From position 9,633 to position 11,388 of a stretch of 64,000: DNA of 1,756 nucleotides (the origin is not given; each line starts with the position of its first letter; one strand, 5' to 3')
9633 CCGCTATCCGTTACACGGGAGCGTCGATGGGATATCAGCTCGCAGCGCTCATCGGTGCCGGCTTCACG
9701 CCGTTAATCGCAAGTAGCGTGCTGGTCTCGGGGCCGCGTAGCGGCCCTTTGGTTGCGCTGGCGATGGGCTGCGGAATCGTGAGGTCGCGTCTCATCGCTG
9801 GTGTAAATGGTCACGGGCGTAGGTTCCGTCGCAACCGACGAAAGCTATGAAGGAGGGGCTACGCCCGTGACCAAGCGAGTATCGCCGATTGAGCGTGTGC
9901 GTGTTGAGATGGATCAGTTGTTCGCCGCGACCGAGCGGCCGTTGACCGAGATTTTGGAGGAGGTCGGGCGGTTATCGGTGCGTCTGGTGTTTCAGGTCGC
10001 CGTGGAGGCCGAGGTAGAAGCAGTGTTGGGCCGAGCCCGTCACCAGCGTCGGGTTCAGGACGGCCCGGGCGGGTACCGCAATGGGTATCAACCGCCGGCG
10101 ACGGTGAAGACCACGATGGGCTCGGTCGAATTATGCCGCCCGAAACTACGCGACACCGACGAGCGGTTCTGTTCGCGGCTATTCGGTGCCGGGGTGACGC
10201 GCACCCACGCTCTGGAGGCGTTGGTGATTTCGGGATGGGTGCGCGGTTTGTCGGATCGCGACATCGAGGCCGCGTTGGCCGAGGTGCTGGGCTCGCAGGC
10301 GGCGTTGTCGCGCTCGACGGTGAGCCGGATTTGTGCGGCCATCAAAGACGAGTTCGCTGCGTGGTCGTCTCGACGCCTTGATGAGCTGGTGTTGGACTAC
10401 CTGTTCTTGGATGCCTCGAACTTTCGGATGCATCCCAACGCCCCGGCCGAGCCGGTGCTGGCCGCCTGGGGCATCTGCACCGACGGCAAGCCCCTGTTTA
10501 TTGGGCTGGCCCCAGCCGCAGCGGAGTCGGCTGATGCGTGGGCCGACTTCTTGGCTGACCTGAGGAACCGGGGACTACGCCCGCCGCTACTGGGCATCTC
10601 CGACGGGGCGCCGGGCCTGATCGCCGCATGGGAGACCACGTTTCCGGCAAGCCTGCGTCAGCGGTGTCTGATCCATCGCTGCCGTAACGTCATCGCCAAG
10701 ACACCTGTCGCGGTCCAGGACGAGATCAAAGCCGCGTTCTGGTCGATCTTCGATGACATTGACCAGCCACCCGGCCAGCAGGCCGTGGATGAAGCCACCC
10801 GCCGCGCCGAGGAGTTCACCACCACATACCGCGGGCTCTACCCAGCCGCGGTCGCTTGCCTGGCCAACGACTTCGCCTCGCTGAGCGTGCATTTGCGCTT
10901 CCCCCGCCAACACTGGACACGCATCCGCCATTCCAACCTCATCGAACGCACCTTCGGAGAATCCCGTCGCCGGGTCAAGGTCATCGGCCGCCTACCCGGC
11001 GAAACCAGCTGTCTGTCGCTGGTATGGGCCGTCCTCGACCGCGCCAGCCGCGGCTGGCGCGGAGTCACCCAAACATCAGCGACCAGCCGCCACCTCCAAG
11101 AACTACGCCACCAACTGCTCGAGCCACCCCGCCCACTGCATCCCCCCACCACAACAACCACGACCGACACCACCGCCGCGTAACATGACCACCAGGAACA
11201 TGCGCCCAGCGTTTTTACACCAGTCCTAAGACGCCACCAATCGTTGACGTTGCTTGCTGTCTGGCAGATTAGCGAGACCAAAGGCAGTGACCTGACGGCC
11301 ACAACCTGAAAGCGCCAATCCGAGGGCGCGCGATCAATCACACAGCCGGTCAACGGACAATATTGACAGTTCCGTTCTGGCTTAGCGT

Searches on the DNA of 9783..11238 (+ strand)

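Call 22: search_dna_similar(query=window:9783-11238:+, collection=plasmids, mode=near, max_rows=10)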
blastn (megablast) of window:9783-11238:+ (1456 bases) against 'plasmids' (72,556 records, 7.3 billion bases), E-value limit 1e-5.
Records with a match: 1; places in all: 1; records where one place covers at least 80% of the query: 0.
Best place of each record, by identity: 60-80% 1.
By first word of the organism name: Mycolicibacterium 1.
By predicted mobility (MOB-suite, as given by PLSDB): non-mobilizable 1.
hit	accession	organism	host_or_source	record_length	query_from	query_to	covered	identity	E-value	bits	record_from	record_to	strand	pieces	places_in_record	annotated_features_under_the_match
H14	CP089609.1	Mycolicibacterium fortuitum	Homo sapiens,bacterial isolate,foreskin ...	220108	577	780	14%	77.6%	1e-24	122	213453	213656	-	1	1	IS256 family transposase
